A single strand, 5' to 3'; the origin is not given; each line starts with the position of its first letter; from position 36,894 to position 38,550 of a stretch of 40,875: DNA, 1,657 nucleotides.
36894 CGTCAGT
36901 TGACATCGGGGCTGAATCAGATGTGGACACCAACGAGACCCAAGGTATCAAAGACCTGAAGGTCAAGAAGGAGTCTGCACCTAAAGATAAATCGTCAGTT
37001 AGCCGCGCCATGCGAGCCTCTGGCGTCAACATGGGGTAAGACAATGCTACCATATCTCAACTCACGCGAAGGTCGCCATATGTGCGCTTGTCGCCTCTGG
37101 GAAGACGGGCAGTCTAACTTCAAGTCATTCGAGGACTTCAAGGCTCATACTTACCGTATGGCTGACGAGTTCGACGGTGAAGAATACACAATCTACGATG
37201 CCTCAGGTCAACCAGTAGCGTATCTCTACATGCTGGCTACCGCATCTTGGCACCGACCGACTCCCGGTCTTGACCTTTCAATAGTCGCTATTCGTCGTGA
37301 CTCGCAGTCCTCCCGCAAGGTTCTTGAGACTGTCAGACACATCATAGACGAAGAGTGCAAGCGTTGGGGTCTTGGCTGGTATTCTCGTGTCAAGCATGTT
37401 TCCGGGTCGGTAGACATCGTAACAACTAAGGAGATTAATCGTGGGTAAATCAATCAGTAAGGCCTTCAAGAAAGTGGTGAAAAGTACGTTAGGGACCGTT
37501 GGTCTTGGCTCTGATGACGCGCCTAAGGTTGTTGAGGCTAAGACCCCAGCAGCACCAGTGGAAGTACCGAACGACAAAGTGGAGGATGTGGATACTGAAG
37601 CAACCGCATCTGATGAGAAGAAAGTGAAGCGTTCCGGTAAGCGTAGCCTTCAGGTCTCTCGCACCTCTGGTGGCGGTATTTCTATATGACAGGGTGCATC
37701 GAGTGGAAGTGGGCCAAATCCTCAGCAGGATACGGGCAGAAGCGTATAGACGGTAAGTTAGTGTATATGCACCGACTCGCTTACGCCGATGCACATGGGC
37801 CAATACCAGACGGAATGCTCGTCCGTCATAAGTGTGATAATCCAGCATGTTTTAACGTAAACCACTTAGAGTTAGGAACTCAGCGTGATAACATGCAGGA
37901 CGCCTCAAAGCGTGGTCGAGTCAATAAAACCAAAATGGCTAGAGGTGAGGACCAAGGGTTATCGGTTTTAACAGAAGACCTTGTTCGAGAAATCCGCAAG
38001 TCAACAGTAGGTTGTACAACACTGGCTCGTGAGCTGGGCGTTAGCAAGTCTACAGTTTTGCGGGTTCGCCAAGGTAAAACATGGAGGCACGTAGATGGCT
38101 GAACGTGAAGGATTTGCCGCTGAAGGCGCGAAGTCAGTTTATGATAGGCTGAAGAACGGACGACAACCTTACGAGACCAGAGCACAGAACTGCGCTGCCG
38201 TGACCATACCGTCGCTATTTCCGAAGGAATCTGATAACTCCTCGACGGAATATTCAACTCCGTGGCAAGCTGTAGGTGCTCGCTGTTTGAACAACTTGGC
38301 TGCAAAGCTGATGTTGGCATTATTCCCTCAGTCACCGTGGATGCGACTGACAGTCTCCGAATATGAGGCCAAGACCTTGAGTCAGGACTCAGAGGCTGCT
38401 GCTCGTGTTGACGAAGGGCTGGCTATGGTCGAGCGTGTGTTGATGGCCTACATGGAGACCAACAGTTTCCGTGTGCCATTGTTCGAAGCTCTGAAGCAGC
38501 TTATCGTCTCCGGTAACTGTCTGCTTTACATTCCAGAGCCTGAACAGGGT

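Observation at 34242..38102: Two further HNH endonucleases (gene 5.3 and 7.7 positions) bracket the late replication genes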

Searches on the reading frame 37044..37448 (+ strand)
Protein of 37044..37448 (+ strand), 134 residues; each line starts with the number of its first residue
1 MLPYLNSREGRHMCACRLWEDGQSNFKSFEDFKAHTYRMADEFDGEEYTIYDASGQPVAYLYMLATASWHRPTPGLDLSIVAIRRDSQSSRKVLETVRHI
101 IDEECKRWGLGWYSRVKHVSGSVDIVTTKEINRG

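Call 45: search_protein_families(library=pfam, proteins=[window:37044-37448:+], max_evalue=0.01)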
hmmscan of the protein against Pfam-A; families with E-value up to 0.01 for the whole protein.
window:37044-37448:+ (134 aa): 0 families

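Call 87: search_protein_families(library=phrogs, proteins=[window:37044-37448:+], max_evalue=0.001)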
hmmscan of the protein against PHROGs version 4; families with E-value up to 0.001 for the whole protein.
window:37044-37448:+ (134 aa): 1 family
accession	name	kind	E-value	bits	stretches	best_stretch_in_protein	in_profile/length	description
phrog_2746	-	moron, auxiliary metabolic gene and host takeover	1.9e-48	165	1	7-131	13-137/137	host range and adsorption protein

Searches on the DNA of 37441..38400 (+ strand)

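Call 7: search_dna_similar(collection=phages, query=window:37686-38102:+, mode=distant, max_rows=40)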
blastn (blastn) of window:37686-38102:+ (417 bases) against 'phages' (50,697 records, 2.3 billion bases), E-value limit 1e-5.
Records with a match: 58; places in all: 60; records where one place covers at least 80% of the query: 7.
Best place of each record, by identity: >=99% 9; 95-99% 5; 60-80% 44.
By first word of the organism name: Salmonella 22; Escherichia 13; Klebsiella 6; Dickeya 6; Kayfunavirus 3; Citrobacter 2; Pectobacterium 2; Enterobacter 1; Enterococcus 1; Raoultella 1; and 1 more.
By host as written in the record: - 5; Salmonella enterica subsp. enterica serovar Typhi 5; Salmonella enterica subsp. enterica serovar Paratyphi C 5; Escherichia coli 4; Salmonella enterica subsp. enterica serovar Paratyphi B 4; Salmonella enterica subsp. enterica serovar Paratyphi A 4; Dickeya solani 3; Dickeya solani DSM28711 3; and 18 more.
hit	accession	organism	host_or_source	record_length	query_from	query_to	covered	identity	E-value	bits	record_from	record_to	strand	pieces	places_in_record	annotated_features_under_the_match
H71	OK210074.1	Enterobacter phage KKP_3263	Enterobacter ludwigii KKP 3083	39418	1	417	100%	97.6%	0e+0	708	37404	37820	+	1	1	hypothetical protein (x2) | portal protein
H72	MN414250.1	Escherichia phage RDN8.1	Escherichia coli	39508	2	417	100%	97.4%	0e+0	701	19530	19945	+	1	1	hypothetical protein (x2) | collar/head-to-tail connector protein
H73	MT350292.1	Enterococcus phage EFA-1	Enterococcus faecalis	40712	1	417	100%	97.1%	0e+0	699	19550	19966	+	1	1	HNH endonuclease | collar/head to tail joining protein | virion assembly protein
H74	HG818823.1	Citrobacter phage CR44b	Citrobacter rodentium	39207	2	417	100%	97.1%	0e+0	697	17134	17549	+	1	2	7.7: predicted homing endonuclease | 7.7: misc_feature | 7.7: Predicted helix-turn-helix motif with score 1559.000, SD 4.50 at aa ... | 8: predicted head to tail connector protein | 7.3: conserved phage virion protein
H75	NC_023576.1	Citrobacter phage CR44b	Citrobacter rodentium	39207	2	417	100%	97.1%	0e+0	697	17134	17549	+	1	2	7.7: HNH endonuclease | 7.7: misc_feature | 7.7: Predicted helix-turn-helix motif with score 1559.000, SD 4.50 at aa ... | 8: head-tail adaptor | 7.3: host range and adsorption protein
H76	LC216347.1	Pectobacterium phage PPWS4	Pectobactorium corotovorum subsp. ...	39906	79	415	81%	71.9%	2e-42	178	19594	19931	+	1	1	putative homing endonuclease | head to tail connection protein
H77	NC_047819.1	Pectobacterium phage PPWS4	Pectobactorium corotovorum subsp. ...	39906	79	415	81%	71.9%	2e-42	178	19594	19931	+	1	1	HNH endonuclease | head-tail adaptor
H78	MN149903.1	Klebsiella phage 117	Klebsiella pneumoniae 36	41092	1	279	67%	68.5%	3e-21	107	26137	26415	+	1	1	HNH homing endonuclease | hypothetical protein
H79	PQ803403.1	Klebsiella phage RAD13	Klebsiella pneumoniae ATCC 43816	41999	1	279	67%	68.1%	1e-19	103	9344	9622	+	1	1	endonuclease | host range and adsorption protein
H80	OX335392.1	Klebsiella phage cp13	Sewage and Seine river water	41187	1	245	59%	66.9%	6e-12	78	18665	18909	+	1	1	record has no annotation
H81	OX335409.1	Klebsiella phage cp12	Sewage and Seine river water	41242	1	245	59%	66.9%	6e-12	78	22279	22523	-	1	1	record has no annotation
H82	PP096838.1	Klebsiella phage vB_KpnP_KP17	Klebsiella pneumoniae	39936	1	245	59%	66.9%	6e-12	78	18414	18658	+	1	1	HNH homing endonuclease | host range and adsorption protein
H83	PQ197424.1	Raoultella phage vB_Ro_S7a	Raoultella ornithinolytica S7a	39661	1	245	59%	66.9%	6e-12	78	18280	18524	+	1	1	HNH endonuclease | host range and adsorption protein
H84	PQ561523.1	Klebsiella phage vB_Kpn_FOPMU1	Klebsiella pneumoniae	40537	1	245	59%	66.9%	6e-12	78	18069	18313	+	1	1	hypothetical protein | tail assembly protein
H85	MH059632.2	Dickeya phage Dagda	Dickeya solani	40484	79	298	53%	69.5%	1e-14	87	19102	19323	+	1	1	hypothetical protein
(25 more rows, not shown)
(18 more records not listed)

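Call 11: search_dna_similar(collection=phages, query=window:37441-38400:+, mode=near, max_rows=60, rows=spread)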
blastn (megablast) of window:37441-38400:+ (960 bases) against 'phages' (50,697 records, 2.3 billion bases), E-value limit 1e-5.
Records with a match: 192; places in all: 192; records where one place covers at least 80% of the query: 5.
Best place of each record, by identity: 95-99% 2; 90-95% 96; 80-90% 89; 60-80% 5.
By first word of the organism name: Escherichia 90; Salmonella 59; Kayfunavirus 17; Citrobacter 5; Klebsiella 5; Enterobacter 3; Bacteriophage 2; Enterococcus 1; Dickeya 1; Hafnia 1; and 8 more.
By host as written in the record: Escherichia coli 47; Salmonella enterica subsp. enterica serovar Typhi 28; - 24; Salmonella enterica subsp. enterica serovar Typhi strain BRD948 10; Salmonella enterica subsp. enterica serovar Paratyphi C 5; Salmonella enterica subsp. enterica serovar Paratyphi B 4; Salmonella enterica subsp. enterica serovar Paratyphi A 4; Klebsiella pneumoniae 4; and 48 more.
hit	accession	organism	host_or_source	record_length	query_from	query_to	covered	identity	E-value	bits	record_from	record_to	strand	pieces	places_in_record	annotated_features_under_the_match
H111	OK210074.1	Enterobacter phage KKP_3263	Enterobacter ludwigii KKP 3083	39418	1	960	100%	95.2%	0e+0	1519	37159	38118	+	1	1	hypothetical protein (x3) | portal protein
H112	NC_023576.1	Citrobacter phage CR44b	Citrobacter rodentium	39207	1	960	100%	92.1%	0e+0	1352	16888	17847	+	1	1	7.7: HNH endonuclease | 8: head-tail adaptor | 7.3: host range and adsorption protein | 7.7: misc_feature | 7.7: Predicted helix-turn-helix motif with score 1559.000, SD 4.50 at aa ... | and 1 other names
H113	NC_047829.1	Escherichia phage ST31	Escherichia coli ST130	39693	1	960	61%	92.5%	3e-118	843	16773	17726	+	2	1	HNH endonuclease | head-tail adaptor | host range and adsorption protein (x2)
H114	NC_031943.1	Escherichia phage GA2A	Escherichia coli O:45 strain C1328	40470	1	960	61%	91.0%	6e-115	794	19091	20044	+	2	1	HNH endonuclease | head-tail adaptor | host range and adsorption protein (x2)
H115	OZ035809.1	Kayfunavirus T147P5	-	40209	1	960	58%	94.4%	4e-122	858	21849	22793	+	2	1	record has no annotation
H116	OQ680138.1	Escherichia phage PH1061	Escherichia coli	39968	1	960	59%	91.9%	8e-119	792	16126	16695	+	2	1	head-tail adaptor | host range and adsorption protein (x2)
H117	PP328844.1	Escherichia phage 216Ecol046PP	Escherichia coli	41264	1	960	57%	93.6%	3e-113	825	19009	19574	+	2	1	portal protein | virion assembly protein | hypothetical protein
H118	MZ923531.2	Salmonella phage PRF-SP1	Salmonella enterica subsp. enterica ...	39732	1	960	59%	90.8%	4e-122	759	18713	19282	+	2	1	8: portal protein | hypothetical protein (x2)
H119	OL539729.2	Salmonella phage PRF-SP3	Salmonella enterica subsp. enterica ...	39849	1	960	59%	90.8%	4e-122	759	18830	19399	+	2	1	8: portal protein | hypothetical protein (x2)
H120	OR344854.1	Salmonella phage PRF-SP10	Salmonella enterica subsp. enterica ...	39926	1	960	59%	90.8%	4e-122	759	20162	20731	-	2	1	portal protein | hypothetical protein (x2)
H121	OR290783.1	Salmonella phage PRF-SP6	Salmonella enterica subsp. enterica ...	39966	1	960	59%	90.8%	4e-122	759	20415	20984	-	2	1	portal protein | hypothetical protein (x2)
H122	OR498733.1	Salmonella phage STP-SP6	Salmonella enterica subsp. enterica ...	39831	1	960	59%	90.8%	4e-122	759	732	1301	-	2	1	hypothetical protein (x2)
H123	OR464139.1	Salmonella phage CRW-SP1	Salmonella enterica subsp. enterica ...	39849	1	960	59%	90.8%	4e-122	759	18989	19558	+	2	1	portal protein | hypothetical protein (x2)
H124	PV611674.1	Bacteriophage CHX131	human stool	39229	1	960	57%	93.1%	8e-119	808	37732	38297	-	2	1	portal protein | tail assembly protein | hypothetical protein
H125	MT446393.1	Escherichia virus TH16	Escherichia coli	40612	1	960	58%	92.6%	1e-117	795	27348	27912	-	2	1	record has no annotation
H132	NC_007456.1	Escherichia phage K1F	Escherichia coli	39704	1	960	57%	91.8%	6e-110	769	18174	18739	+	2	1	8.0: head-tail adaptor | 7.3: host range and adsorption protein | host range and adsorption protein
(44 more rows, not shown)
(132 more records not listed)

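Call 13: get_annotated_region(hit=H111, flank=300)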
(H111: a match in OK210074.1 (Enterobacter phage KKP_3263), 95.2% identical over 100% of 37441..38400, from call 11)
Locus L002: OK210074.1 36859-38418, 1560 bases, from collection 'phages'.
description: Enterobacter phage KKP_3263, complete genome.
organism: Enterobacter phage KKP_3263 (NCBI taxid 2875358)
taxonomy: Viruses; Duplodnaviria; Heunggongvirae; Uroviricota; Caudoviricetes; Autographiviridae; Studiervirinae; Kayfunavirus
host: Enterobacter ludwigii KKP 3083; source: municipal sewage; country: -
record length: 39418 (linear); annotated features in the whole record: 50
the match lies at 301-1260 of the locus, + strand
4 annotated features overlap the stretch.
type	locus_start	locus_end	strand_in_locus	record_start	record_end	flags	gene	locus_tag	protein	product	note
CDS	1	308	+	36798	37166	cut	-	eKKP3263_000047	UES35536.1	hypothetical protein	-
CDS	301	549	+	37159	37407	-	-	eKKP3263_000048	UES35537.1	hypothetical protein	-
CDS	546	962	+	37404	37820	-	-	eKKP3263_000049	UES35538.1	hypothetical protein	-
CDS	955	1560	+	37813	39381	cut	-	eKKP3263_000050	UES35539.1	portal protein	-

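Call 14: get_annotated_region(hit=H112, flank=300)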
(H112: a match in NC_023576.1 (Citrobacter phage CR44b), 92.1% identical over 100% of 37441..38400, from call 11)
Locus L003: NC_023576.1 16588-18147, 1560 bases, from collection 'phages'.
description: Citrobacter phage CR44b complete genome.
organism: Citrobacter phage CR44b (NCBI taxid 1455075)
taxonomy: Viruses; Duplodnaviria; Heunggongvirae; Uroviricota; Caudoviricetes; Autographiviridae; Studiervirinae; Kayfunavirus; Kayfunavirus CR44b
host: Citrobacter rodentium; source: sewage plant effluents; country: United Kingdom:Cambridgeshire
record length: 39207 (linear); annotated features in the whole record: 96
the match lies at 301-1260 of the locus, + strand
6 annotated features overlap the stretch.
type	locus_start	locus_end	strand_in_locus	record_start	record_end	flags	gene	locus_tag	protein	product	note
CDS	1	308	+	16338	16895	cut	7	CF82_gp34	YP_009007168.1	host range and adsorption protein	user locus_tag: CR44b_34; alternative start codon Met at position 64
CDS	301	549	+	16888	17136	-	7.3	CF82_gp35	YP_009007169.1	host range and adsorption protein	user locus_tag: CR44b_35; matches in mass spectrometry analysis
CDS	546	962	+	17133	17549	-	7.7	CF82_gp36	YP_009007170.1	HNH endonuclease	user locus_tag: CR44b_36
misc_feature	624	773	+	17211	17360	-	7.7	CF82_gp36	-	-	-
misc_feature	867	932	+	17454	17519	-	7.7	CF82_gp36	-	-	Predicted helix-turn-helix motif with score 1559.000, SD 4.50 at aa 108-129, sequence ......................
CDS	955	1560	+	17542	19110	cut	8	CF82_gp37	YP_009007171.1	head-tail adaptor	user locus_tag: CR44b_37; matches in mass spetcrometry analysis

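Call 15: get_annotated_region(hit=H113, flank=300)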
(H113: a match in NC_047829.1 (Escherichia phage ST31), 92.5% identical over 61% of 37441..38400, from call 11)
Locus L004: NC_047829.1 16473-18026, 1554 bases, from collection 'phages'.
description: Escherichia phage ST31, complete genome.
organism: Escherichia phage ST31 (NCBI taxid 1983789)
taxonomy: Viruses; Duplodnaviria; Heunggongvirae; Uroviricota; Caudoviricetes; Autographiviridae; Studiervirinae; Kayfunavirus; Kayfunavirus ST31
host: Escherichia coli ST130; source: -; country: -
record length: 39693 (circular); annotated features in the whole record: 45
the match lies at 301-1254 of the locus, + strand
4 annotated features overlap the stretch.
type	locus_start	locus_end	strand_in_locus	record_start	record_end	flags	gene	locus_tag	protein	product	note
CDS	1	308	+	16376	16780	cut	-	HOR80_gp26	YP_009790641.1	host range and adsorption protein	-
CDS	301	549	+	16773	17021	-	-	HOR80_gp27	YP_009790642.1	host range and adsorption protein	-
CDS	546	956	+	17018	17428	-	-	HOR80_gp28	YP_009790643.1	HNH endonuclease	-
CDS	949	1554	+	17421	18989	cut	-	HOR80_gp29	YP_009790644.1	head-tail adaptor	-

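Call 16: get_annotated_region(hit=H132, flank=300)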
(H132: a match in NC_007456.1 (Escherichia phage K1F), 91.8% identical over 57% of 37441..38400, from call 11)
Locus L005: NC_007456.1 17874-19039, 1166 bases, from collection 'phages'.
description: Enterobacteria phage K1F, complete genome.
organism: Escherichia phage K1F (NCBI taxid 344021)
taxonomy: Viruses; Duplodnaviria; Heunggongvirae; Uroviricota; Caudoviricetes; Autographiviridae; Studiervirinae; Kayfunavirus; Kayfunavirus K1F
host: Escherichia coli; source: -; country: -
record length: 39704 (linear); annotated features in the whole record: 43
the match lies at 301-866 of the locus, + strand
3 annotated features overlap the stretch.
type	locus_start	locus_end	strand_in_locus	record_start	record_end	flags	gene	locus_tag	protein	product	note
CDS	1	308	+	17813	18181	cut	-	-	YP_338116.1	host range and adsorption protein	-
CDS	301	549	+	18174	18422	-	7.3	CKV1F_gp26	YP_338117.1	host range and adsorption protein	required for virion infectivity but not morphogenesis. In T7, gp 7.3 appears to be required for the assembly of tail ...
CDS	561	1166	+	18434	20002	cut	8.0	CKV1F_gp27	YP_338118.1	head-tail adaptor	-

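Call 17: get_annotated_region(hit=H115, flank=300)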
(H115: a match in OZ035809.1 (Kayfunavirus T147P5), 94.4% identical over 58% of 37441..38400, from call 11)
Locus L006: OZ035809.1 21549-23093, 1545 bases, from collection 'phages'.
description: Kayfunavirus T147P5 genome assembly, chromosome: 1.
organism: Kayfunavirus T147P5 (NCBI taxid 3108132)
taxonomy: Viruses; Duplodnaviria; Heunggongvirae; Uroviricota; Caudoviricetes; Autographiviridae; Studiervirinae; Kayfunavirus
host: -; source: -; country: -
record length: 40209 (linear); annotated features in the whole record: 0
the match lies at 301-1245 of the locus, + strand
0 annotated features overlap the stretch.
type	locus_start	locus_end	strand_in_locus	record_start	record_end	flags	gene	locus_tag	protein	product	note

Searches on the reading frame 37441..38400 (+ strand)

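Call 88: search_protein_families(library=pfam, proteins=[L004:546-956:+], max_evalue=0.01)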
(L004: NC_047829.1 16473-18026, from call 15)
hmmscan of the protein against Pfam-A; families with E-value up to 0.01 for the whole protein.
L004:546-956:+ (136 aa): 2 families
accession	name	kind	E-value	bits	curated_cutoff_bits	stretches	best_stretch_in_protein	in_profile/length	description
PF13392.12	HNH_3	-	1.6e-13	50.5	24.8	1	27-71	2-46/46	HNH endonuclease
PF05551.17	zf-His_Me_endon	-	0.0012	19.5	27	1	43-71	64-92/131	Zinc-binding loop region of homing endonuclease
